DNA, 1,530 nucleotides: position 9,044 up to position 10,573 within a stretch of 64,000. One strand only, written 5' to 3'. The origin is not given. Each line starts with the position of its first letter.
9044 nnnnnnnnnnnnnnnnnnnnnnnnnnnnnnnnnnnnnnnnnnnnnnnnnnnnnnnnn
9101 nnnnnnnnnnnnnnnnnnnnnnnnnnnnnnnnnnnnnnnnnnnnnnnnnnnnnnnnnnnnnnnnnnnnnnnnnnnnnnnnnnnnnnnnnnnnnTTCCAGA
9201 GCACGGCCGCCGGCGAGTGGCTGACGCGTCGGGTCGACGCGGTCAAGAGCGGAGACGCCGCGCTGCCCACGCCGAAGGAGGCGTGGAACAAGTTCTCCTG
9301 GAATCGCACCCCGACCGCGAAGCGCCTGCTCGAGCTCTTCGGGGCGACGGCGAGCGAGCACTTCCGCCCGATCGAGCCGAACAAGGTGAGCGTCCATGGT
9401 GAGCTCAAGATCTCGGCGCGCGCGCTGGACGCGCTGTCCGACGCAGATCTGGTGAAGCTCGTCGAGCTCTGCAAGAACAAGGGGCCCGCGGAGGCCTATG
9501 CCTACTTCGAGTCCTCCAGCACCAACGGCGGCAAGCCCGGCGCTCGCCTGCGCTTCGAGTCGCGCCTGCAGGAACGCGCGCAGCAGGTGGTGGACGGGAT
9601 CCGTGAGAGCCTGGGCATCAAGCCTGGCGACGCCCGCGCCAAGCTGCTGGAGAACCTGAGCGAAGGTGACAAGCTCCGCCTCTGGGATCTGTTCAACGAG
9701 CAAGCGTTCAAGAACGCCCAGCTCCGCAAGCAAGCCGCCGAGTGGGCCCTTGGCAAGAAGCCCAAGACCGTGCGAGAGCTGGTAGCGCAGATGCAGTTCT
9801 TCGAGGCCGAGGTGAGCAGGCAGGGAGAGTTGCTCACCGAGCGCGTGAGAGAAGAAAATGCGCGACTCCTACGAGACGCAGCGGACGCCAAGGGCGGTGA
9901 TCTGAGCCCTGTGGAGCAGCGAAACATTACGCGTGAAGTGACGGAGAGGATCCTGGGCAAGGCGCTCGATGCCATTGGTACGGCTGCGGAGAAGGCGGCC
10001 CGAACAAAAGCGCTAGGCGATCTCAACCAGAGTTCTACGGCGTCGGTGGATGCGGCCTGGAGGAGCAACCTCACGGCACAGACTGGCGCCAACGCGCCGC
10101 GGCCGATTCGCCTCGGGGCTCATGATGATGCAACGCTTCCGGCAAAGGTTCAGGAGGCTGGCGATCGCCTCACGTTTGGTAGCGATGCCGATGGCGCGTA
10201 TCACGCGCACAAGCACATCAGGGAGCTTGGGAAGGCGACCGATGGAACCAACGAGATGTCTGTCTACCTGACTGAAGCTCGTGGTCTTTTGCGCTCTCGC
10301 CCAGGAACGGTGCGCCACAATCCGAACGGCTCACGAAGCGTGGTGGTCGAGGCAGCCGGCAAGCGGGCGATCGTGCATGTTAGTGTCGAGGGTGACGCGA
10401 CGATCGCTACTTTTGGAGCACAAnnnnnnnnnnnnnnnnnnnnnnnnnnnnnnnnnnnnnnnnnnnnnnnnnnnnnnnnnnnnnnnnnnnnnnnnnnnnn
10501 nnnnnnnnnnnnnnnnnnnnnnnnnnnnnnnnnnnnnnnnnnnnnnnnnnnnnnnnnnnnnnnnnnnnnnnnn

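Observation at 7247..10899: DUF4157 (zincin-like HExxH) polymorphic toxin with overlapping immunity gene inside an IS-bounded island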

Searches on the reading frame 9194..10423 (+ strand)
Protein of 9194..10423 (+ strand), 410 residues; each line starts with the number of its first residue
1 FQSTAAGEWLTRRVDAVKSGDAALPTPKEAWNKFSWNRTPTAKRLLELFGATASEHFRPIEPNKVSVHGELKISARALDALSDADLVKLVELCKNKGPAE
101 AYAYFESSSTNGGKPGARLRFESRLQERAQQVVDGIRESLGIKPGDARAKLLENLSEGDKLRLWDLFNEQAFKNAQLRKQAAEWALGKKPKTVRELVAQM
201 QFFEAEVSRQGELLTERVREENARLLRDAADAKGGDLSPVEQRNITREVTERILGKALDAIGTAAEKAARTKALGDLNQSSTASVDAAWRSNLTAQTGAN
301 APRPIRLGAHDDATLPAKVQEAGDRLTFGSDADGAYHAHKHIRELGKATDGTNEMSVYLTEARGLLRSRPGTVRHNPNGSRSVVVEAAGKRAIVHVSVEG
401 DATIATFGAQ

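Call 8: search_protein_families(library=pfam, proteins=[window:9194-10423:+], max_evalue=10)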
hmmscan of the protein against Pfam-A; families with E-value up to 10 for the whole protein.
seq(410 aa): 1 family
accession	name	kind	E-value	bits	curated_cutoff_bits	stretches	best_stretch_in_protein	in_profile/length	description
PF19979.4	DUF6415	-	6.5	8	27.5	0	311-349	51-88/95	Family of unknown function (DUF6415)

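Call 9: search_solved_structures(query=window:9194-10423:+, max_evalue=10)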
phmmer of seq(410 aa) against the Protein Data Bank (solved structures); distinct sequences matched with E-value up to 10: 2.
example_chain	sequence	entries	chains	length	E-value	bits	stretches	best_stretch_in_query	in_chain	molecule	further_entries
9fcr_A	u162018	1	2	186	2.2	10.8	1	268-327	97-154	Serine hydrolase RBBP9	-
2qs9_A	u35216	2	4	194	2.3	10.7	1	268-327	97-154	Retinoblastoma-binding protein 9 | Serine hydrolase RBBP9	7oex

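Call 10: find_homologous_proteins(query=window:9194-10423:+, max_evalue=0.01)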
Query seq(410 aa) (410 aa): 6 proteins with E <= 0.01 among 8000 candidates.
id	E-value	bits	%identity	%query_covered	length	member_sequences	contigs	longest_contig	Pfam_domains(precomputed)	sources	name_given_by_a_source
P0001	1.2e-189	649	72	100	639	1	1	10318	PF21724.3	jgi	jgi:hypothetical protein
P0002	5.3e-119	416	55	91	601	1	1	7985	-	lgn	-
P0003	1.5e-117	411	54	92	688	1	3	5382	-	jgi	jgi:hypothetical protein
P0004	3.3e-111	390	86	51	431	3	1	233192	PF21724.3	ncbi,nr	ncbi:MAG: hypothetical protein IPI49_08645 [Myxococcales bacterium]|nr:hypothetical protein [Myxococ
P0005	3.1e-94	335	47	90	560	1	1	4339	-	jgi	jgi:hypothetical protein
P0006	9.2e-91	323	47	90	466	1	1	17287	-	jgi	jgi:hypothetical protein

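Call 17: find_encoding_contigs(protein=P0001, flank=5000, max_places=3)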
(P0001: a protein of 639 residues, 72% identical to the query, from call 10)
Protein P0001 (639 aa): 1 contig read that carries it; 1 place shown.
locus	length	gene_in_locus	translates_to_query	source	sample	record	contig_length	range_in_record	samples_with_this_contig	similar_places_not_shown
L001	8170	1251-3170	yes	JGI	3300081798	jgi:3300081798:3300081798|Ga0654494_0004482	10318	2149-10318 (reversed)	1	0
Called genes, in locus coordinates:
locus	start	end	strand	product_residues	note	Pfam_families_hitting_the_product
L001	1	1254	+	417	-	?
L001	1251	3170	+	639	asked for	PF21724:DUF6861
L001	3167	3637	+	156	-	-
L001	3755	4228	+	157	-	-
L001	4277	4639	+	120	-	-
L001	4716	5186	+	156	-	-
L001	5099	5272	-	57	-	-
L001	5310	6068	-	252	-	PF13646:HEAT_2 (weak)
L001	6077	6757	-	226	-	PF13646:HEAT_2 (faint), PF03130:HEAT_PBS (faint)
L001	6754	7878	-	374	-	-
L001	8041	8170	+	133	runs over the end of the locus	PF07366:SnoaL (weak), PF12680:SnoaL_2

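Call 18: find_encoding_contigs(protein=P0002, flank=5000, max_places=3)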
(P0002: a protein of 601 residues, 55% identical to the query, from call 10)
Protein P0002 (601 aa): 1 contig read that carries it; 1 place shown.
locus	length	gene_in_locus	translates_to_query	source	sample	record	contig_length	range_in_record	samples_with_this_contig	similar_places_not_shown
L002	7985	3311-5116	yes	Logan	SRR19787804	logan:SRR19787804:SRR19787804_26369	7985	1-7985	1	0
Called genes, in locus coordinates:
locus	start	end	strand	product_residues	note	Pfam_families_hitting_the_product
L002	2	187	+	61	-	?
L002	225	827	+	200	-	-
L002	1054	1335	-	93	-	-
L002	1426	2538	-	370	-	-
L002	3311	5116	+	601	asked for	-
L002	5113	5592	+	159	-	-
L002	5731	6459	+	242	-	-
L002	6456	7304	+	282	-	PF12401:FhaA_N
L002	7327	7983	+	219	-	?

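Call 19: find_encoding_contigs(protein=P0006, flank=6000, max_places=3)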
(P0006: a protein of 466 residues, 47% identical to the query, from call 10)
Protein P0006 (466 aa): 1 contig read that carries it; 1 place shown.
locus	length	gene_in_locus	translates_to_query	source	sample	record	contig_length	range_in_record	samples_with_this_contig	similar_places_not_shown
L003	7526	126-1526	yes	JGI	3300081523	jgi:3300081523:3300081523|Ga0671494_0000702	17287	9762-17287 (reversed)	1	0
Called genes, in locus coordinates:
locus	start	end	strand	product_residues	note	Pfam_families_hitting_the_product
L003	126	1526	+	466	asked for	-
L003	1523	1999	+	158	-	-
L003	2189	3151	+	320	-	-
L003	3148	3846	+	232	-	-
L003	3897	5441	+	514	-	PF00069:Pkinase, PF07714:PK_Tyr_Ser-Thr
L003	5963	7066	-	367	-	-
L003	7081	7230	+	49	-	-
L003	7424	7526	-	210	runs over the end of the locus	-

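Call 22: find_encoding_contigs(protein=P0004, flank=10000, max_places=2)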
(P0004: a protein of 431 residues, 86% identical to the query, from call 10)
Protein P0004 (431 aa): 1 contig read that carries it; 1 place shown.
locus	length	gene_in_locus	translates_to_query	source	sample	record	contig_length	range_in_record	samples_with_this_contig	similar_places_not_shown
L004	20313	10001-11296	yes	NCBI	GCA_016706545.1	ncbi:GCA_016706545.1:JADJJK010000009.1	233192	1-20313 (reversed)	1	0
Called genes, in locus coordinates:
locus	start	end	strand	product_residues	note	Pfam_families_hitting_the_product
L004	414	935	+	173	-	PF07638:Sigma70_ECF (weak), PF04542:Sigma70_r2, PF08281:Sigma70_r4_2, PF04545:Sigma70_r4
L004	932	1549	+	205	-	PF12973:Cupin_7, PF07883:Cupin_2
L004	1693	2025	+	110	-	-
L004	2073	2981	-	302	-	PF00892:EamA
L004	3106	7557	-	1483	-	-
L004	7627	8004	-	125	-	-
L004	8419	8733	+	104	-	-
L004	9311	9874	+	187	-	PF08239:SH3_3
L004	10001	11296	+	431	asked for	PF21724:DUF6861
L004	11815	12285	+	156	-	-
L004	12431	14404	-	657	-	PF00514:Arm (faint), PF02985:HEAT (faint), PF03130:HEAT_PBS (faint), PF12717:Cnd1 (faint), PF13513:HEAT_EZ (faint), PF13646:HEAT_2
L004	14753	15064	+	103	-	PF05099:TerB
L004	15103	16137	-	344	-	-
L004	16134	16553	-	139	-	-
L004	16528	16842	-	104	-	-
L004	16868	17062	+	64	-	-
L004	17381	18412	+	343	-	PF00154:RecA_N, PF08423:Rad51, PF06745:ATPase (faint), PF27531:MT3502_N, PF01637:ATPase_2 (weak), PF21096:RecA_C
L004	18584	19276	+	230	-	PF03942:DTW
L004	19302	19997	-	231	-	PF03824:NicO (weak)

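Call 23: find_encoding_contigs(protein=P0005, flank=5000, max_places=2)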
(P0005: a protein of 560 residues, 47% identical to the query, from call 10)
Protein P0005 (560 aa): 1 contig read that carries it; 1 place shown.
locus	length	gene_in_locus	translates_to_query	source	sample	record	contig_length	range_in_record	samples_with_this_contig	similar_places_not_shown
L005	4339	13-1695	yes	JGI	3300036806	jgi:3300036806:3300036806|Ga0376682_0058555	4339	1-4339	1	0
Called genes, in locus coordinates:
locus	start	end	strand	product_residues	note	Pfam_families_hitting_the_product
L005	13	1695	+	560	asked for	-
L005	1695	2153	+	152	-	-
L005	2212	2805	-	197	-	PF01965:DJ-1_PfpI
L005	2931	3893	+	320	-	PF00251:Glyco_hydro_32N (faint)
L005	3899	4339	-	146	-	?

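Call 24: find_encoding_contigs(protein=P0003, flank=5000, max_places=3)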
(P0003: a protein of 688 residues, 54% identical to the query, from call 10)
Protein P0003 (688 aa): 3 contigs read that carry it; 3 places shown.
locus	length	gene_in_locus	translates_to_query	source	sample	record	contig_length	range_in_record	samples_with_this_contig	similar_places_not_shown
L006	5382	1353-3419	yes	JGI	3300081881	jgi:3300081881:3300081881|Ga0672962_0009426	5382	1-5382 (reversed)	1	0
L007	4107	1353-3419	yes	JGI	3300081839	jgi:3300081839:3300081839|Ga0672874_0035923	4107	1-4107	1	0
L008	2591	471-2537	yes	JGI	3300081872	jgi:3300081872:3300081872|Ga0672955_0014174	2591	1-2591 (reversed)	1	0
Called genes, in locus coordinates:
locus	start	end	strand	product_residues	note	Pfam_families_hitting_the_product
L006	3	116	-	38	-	?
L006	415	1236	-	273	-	-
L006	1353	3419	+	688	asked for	-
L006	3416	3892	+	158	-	-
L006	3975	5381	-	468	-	?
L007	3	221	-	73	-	?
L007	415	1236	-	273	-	-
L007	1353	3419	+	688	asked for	-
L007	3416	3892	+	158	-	-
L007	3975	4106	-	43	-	?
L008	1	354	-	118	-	?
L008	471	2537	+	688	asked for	-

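Call 25: predict_structure(alignment_id=A2)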
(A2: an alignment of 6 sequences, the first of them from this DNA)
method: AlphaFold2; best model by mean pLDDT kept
length: 381 residues; sequences in the alignment: 6
mean_pLDDT: 67.6   pTM: 0.37
mean pLDDT of the five models: 67.6, 63.7, 63.1, 61.1, 49.1
residues with pLDDT >= 90: 48; 70-90: 115; 50-70: 162; < 50: 56
segments of 3 or more residues with pLDDT < 50: 71-90, 226-257
pLDDT, mean of each block of 10 residues (from residue 1): 64 63 60 55 52 57 55 40 40 55 70 66 71 65 64 73 73 63 65 81 81 70 52 43 43 43 67 83 93 90 69 75 81 93 83 90 90 88 75
secondary structure, 60 per line:
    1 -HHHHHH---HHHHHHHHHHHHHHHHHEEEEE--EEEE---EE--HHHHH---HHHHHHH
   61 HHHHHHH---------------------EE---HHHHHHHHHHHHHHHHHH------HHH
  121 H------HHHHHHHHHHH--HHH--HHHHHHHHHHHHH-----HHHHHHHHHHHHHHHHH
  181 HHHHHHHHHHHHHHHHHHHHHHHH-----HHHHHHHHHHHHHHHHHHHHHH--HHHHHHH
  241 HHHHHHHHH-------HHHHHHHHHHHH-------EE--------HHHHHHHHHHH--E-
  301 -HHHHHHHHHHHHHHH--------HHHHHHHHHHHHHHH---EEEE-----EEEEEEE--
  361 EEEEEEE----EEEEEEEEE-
elements in order: H2-7 H11-27 E28-32 E35-38 H46-50 H54-67 H94-111 H118-121 H128-138 H146-158 H164-204 H210-231 H234-249 H257-268 H286-296 H302-316 H325-339 E343-346 E352-358 E361-367 E372-380

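Call 27: search_protein_representatives(alignment_id=A2)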
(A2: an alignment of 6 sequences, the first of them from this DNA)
Query: 6 sequences, 383 profile positions. Proteins with E-value up to 0.001 (for the whole library): 192; up to 1e-10: 106; up to 1e-30: 35. The best 150 are listed.
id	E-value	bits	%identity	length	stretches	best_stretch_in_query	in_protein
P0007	2.3e-195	665.4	-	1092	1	1-383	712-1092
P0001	3.1e-195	664.9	-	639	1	1-383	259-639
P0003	2.5e-190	648.8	-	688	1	2-383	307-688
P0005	1.5e-182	623.2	-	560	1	2-382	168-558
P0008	1.1e-170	584.1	-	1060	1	2-383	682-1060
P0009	1.3e-160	551.0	-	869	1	1-383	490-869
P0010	3.8e-155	533.0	-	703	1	2-382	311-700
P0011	8.3e-133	459.4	-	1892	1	3-382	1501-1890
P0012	1.4e-126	439.0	-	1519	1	2-382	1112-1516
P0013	1.1e-112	393.2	-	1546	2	2-191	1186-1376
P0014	1.0e-110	386.7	-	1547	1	2-382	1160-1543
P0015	3.1e-80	286.4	-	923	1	2-203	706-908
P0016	3.3e-76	273.1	-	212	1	2-207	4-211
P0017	4.3e-74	266.2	-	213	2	233-382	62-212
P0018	1.3e-66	241.5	-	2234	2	18-380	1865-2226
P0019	3.2e-60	220.5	-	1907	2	4-380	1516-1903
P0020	2.2e-55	204.6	-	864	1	2-188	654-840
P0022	1.9e-52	194.9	-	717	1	2-200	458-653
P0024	1.4e-51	192.1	-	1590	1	3-380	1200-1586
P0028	3.2e-44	167.9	-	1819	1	3-380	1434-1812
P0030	4.2e-40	154.3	-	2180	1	3-181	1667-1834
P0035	1.4e-35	139.4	-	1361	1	2-382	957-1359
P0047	2.3e-26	109.1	-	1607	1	13-380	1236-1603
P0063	1.2e-21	93.6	-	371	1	89-380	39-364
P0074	1.2e-18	83.7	-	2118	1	116-342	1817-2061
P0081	8.7e-17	77.6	-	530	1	34-380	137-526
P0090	2.4e-14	69.5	-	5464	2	250-379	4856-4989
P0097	4.1e-13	65.4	-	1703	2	249-379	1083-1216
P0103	3.3e-12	62.5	-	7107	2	257-377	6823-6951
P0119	7.5e-10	54.7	-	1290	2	249-379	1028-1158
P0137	5.7e-07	45.2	-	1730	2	293-380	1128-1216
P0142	1.1e-06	44.2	-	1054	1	236-382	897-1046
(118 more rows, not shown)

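Call 28: search_protein_families(library=pfam, proteins=[P0007, P0011, P0012, P0018, P0024, P0035], max_evalue=0.001)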
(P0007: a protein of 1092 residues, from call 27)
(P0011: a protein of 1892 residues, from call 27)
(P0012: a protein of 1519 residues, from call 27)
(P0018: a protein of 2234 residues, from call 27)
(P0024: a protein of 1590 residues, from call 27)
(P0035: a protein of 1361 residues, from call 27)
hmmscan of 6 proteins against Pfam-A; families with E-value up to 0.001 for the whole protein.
P0007 (1092 aa): 3 families
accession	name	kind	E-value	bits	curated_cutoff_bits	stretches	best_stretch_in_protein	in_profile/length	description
PF21724.2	DUF6861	-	2.3e-28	99.4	28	1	518-694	2-192/194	Family of unknown function (DUF6861)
PF13699.11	eCIS_core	-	5.6e-23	81.4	22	1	173-250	1-78/79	eCIS core domain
PF08239.17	SH3_3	-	9e-09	35.8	27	1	352-404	2-54/54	Bacterial SH3 domain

P0011 (1892 aa): 1 family
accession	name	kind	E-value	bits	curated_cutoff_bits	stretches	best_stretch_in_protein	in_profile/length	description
PF13699.11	eCIS_core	-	2.2e-17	63.4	22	1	97-154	17-78/79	eCIS core domain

P0012 (1519 aa): 0 families

P0018 (2234 aa): 1 family
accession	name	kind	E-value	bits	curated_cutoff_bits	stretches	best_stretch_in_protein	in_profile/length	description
PF13699.11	eCIS_core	-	1.3e-14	54.6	22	1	451-513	11-78/79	eCIS core domain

P0024 (1590 aa): 1 family
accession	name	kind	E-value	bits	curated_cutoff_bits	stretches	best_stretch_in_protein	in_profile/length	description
PF13699.11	eCIS_core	-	3.7e-17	62.7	22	1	131-207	2-78/79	eCIS core domain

P0035 (1361 aa): 2 families
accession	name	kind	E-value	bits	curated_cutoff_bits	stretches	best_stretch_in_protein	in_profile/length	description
PF13699.11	eCIS_core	-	7.1e-25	87.4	22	1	138-212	3-77/79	eCIS core domain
PF15536.11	Ntox3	-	9.1e-15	55.3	26.9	1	363-468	25-131/133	Bacterial toxin 3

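Call 29: fold_search(model_id=the predicted structure, library=pdb)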
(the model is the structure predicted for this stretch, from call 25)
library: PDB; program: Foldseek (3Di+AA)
matches with E <= 10: 371; with E <= 0.001: 0
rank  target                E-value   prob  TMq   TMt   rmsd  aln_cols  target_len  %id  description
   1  7dn3_O                3.0e-01  0.05  0.10  0.09  20.0       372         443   10  Structure of Human RNA Polymerase III elongation complex (released 2021-03-17)
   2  2khe_MODEL_1_A        3.7e-01  0.51  0.12  0.36   6.6        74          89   19  Solution Structure of the Bacterial Toxin Rele from Thermus Thermophilus HB8 (released 2010-03-31)
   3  2r9r_B                4.8e-01  0.06  0.12  0.12  22.6       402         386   12  Shaker family voltage dependent potassium channel (kv1.2-kv2.1 paddle chimera channel) in association with beta subuni (released 2007-11-20)
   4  9hux_A                6.2e-01  0.07  0.11  0.05  19.3       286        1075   12  CryoEM map of the large glutamate dehydrogenase composed of 180 kDa subunits from Mycobacterium smegmatis obtained in  (released 2026-01-14)
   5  5cwc                  6.8e-01  0.13  0.13  0.22  17.3       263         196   12  Crystal structure of de novo designed helical repeat protein DHR5 (released 2015-12-16)
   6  1hl8_A                8.0e-01  0.21  0.11  0.10  11.8       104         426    8  CRYSTAL STRUCTURE OF THERMOTOGA MARITIMA ALPHA-FUCOSIDASE (released 2004-01-15)
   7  5zxg_B                8.4e-01  0.12  0.10  0.09  12.5       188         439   11  Cyclic alpha-maltosyl-(1-->6)-maltose hydrolase from Arthrobacter globiformis, ligand-free form (released 2018-09-12)
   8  8c24_A                8.8e-01  0.15  0.10  0.30  12.9       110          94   14  ParDE1 toxin-antitoxin complex from Mycobacterium tuberculosis (rv1960c-rv1959c) (released 2023-12-20)
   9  6af4_C                9.8e-01  0.16  0.11  0.25   7.0        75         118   15  Toxin-Antitoxin module from Streptococcus pneumoniae (released 2019-08-14)
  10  6a0k_A                9.8e-01  0.14  0.11  0.10  11.5       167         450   12  Cyclic alpha-maltosyl-(1-->6)-maltose hydrolase from Arthrobacter globiformis, complex with panose (released 2018-09-12)
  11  5zxg_A                1.1e+00  0.13  0.09  0.08  10.4       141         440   15  Cyclic alpha-maltosyl-(1-->6)-maltose hydrolase from Arthrobacter globiformis, ligand-free form (released 2018-09-12)
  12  9j25_C                1.1e+00  0.06  0.08  0.08  14.0       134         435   15  Structural basis of the bifunctionality of M. salinexigens ZYF650T glucosylglycerol phosphorylase in glucosylglycerol  (released 2025-09-03)
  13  8tlp_B                1.3e+00  0.04  0.10  0.14  18.1       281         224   14  Computationally designed tunable C2 symmetric tandem repeat homodimer, D_3_633_8x without peptide (released 2024-12-11)
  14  5ek4_A                1.3e+00  0.04  0.08  0.08  25.0       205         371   12  Crystal structure of the indoleamine 2,3-dioxygenagse 1 (IDO1) complexed with NLG919 analogue (released 2015-12-23)
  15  9mno_B                1.3e+00  0.09  0.08  0.14  13.7        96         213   10  Structure of the TelA-associated type VII secretion system chaperone LcpA in complex with the chaperone binding site o (released 2025-11-05)
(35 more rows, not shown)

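Call 41: search_protein_families(library=pfam, proteins=[P0014, P0019, P0028, P0097, P0137, P0119], max_evalue=0.001)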
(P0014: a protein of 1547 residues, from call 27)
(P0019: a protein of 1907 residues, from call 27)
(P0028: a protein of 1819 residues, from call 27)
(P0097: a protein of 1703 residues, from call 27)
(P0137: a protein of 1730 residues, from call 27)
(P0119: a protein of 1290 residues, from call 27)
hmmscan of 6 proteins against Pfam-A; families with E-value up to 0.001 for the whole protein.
P0014 (1547 aa): 0 families

P0019 (1907 aa): 1 family
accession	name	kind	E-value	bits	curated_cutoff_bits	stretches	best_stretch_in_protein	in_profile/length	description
PF13699.11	eCIS_core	-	1.8e-16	60.5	22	1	251-326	1-77/79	eCIS core domain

P0028 (1819 aa): 1 family
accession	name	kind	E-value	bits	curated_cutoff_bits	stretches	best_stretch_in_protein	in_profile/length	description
PF13699.11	eCIS_core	-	3.4e-25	88.4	22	1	191-265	4-78/79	eCIS core domain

P0097 (1703 aa): 2 families
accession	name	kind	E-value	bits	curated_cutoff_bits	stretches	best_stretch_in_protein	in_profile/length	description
PF01743.26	PolyA_pol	-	2.3e-13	51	23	1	556-664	1-119/126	Poly A polymerase head domain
PF00443.35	UCH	-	5.5e-11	43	23.9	1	1255-1545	1-252/254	Ubiquitin carboxyl-terminal hydrolase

P0137 (1730 aa): 3 families
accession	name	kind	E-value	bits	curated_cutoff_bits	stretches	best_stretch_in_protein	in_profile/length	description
PF00443.35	UCH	-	2.9e-29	102.9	23.9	1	1448-1725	2-252/254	Ubiquitin carboxyl-terminal hydrolase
PF01743.26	PolyA_pol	-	4.4e-15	56.6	23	1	560-678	3-119/126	Poly A polymerase head domain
PF13423.12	UCH_1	-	8.6e-06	26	22.2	1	1613-1707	207-317/317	Ubiquitin carboxyl-terminal hydrolase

P0119 (1290 aa): 1 family
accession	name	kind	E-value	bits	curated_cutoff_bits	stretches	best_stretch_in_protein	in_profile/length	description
PF01743.26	PolyA_pol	-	8.5e-12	46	23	1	499-609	2-120/126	Poly A polymerase head domain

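Call 52: find_related_loci(query=A2, collection=genome_contigs, flank=10000)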
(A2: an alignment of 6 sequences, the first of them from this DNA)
Query A2 (381 aa) in genome_contigs; peptide patterns used: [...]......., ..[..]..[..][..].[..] (x = any residue, [..] = any of these).
59 stretches matched a pattern; 8 encode a relative of the query (tblastn E <= 1e-3); 8 distinct loci.
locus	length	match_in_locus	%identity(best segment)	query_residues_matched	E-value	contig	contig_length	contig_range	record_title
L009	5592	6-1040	52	34-379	2e-113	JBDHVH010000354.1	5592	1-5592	MAG: Kofleriaceae bacterium isolate AS-MICRO-OLR.47 NODE_77158_length_5592_cov_5.315116, whole genome shotgun sequence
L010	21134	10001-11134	49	13-379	2e-108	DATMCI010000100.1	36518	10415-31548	MAG TPA_asm: Kofleriaceae bacterium isolate SMAG_U13378 k141_1495343, whole genome shotgun sequence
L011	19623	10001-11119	88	1-380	9e-133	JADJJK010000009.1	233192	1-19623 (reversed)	MAG: Myxococcales bacterium isolate Ejby_18-Q3-R6-50_BATAC.353 tig00003153-10-2326610, whole genome shotgun sequence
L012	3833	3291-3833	86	1-181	1e-104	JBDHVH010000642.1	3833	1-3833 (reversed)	MAG: Kofleriaceae bacterium isolate AS-MICRO-OLR.47 NODE_137191_length_3833_cov_6.137392, whole genome shotgun sequence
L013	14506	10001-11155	46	8-379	1e-99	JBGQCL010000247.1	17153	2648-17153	MAG: Kofleriaceae bacterium isolate OBJ2_061818_110_40 k141_2082491_length_17153_cov_13.0000, whole genome shotgun seque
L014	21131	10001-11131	54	7-381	5e-126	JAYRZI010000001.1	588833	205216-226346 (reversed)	MAG: Haliangiales bacterium isolate EBPR_s472bin.6 NODE_7_length_588833_cov_7.654634, whole genome shotgun sequence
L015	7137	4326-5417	36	13-378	3e-57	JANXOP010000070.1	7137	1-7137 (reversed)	MAG: Kofleriaceae bacterium isolate GL140_1_concoct_276 GL140_1_k141_1970706, whole genome shotgun sequence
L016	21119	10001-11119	38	13-378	4e-52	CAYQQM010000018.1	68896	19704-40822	MAG TPA_asm: uncultured Kofleriaceae bacterium isolate SRP173033_co1_437 genome assembly, contig: NODE_507_length_68896_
